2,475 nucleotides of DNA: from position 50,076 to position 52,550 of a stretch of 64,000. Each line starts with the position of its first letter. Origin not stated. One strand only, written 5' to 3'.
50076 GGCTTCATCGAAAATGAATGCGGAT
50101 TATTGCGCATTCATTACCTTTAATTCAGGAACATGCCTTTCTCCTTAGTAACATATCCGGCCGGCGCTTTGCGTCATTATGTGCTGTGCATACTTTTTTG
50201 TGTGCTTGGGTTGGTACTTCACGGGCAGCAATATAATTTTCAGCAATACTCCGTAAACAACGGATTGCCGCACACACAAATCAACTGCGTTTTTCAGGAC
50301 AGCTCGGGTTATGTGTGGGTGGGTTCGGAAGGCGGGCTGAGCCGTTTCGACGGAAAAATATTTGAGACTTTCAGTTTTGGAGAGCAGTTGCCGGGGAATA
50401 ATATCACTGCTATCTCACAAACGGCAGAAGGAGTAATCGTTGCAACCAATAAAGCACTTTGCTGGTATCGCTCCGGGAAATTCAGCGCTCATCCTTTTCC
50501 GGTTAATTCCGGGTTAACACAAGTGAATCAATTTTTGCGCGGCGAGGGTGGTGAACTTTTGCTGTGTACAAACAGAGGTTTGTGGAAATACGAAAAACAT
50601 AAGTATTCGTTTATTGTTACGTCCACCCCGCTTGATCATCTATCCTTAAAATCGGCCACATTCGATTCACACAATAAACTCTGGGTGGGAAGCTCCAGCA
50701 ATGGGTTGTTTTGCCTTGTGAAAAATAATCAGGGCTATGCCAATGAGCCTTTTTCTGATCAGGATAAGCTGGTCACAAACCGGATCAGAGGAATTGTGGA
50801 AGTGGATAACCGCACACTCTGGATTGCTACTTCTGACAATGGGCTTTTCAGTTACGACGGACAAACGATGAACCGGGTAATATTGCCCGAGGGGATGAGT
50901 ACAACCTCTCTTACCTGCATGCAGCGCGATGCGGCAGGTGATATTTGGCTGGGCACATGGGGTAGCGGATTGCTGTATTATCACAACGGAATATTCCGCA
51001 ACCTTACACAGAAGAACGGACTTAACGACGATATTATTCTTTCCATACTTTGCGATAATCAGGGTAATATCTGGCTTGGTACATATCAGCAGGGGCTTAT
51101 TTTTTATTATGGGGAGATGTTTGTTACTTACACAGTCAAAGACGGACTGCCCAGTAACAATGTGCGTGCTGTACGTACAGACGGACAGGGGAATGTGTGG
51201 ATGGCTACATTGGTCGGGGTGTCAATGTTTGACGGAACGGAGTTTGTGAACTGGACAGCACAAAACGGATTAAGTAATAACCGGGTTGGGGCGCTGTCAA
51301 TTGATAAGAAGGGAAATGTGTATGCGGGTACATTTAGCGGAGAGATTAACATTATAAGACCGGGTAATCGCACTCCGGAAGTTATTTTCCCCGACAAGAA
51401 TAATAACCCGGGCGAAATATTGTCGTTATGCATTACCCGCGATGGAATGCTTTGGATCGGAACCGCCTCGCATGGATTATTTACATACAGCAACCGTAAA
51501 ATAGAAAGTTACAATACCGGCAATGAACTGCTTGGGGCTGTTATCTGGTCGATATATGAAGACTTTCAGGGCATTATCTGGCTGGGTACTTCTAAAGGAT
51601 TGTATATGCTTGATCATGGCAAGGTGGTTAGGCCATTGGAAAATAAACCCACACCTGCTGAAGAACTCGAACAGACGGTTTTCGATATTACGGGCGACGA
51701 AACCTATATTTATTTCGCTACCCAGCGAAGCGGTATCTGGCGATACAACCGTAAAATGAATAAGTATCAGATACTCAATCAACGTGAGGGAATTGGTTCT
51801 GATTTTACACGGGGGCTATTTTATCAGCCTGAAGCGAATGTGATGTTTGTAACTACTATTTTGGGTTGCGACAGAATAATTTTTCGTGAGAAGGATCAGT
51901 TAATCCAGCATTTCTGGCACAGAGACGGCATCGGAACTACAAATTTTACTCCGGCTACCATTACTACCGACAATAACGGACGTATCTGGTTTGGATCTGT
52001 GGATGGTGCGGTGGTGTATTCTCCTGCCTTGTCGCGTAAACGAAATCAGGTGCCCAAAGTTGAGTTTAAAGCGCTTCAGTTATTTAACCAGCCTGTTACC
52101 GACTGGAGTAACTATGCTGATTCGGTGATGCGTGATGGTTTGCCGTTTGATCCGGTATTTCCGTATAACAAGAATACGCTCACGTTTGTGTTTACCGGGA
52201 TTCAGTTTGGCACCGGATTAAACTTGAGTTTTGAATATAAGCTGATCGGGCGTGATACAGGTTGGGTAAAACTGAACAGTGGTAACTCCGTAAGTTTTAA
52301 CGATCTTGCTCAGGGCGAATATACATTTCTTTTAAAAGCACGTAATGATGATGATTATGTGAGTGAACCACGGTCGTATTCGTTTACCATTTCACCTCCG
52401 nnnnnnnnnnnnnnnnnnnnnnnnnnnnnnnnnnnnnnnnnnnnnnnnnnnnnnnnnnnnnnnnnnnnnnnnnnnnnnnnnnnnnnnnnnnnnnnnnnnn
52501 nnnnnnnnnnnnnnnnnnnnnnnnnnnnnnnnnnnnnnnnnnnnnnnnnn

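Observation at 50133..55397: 1754-aa periplasmic propeller sensor wired to a PP2C/SpoIIE phosphatase instead of a histidine kinase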

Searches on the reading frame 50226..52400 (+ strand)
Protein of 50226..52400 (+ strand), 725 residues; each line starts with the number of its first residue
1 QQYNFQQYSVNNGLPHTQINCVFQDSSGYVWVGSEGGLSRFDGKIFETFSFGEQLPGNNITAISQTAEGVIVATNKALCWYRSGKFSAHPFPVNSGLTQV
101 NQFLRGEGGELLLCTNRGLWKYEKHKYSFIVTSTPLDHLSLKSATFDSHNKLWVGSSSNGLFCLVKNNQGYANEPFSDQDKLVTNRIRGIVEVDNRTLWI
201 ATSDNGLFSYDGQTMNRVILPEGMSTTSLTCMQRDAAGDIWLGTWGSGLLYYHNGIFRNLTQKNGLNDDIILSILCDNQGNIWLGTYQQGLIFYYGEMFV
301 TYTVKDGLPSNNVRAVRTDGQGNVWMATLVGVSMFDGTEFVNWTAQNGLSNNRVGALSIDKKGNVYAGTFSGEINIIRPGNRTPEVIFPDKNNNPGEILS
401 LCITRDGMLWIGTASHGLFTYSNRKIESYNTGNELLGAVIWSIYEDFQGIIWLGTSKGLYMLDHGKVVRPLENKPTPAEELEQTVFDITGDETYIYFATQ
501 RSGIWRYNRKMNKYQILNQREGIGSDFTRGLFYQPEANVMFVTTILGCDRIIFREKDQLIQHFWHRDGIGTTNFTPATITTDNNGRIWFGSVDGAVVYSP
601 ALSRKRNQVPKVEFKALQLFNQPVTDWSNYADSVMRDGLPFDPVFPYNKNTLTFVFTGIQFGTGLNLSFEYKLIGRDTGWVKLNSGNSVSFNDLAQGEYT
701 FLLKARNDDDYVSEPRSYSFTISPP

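Call 45: search_solved_structures(query=window:50226-52400:+, max_evalue=0.001)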
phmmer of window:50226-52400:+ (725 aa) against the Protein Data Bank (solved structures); distinct sequences matched with E-value up to 0.001: 4.
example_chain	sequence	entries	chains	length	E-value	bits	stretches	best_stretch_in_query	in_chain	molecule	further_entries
4a2l_A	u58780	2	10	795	1.4e-54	189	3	21-461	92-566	TWO-COMPONENT SYSTEM SENSOR HISTIDINE KINASE/RESPONSE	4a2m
3v9f_A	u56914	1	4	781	2.2e-48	168.5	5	563-725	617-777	Two-component system sensor histidine kinase/response regulator, hybrid (One-component sys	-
3ott_A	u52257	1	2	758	7.2e-23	84.2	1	3-288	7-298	Two-component system sensor histidine kinase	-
3va6_A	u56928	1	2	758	7.2e-23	84.2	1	3-288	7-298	Two-component system sensor histidine kinase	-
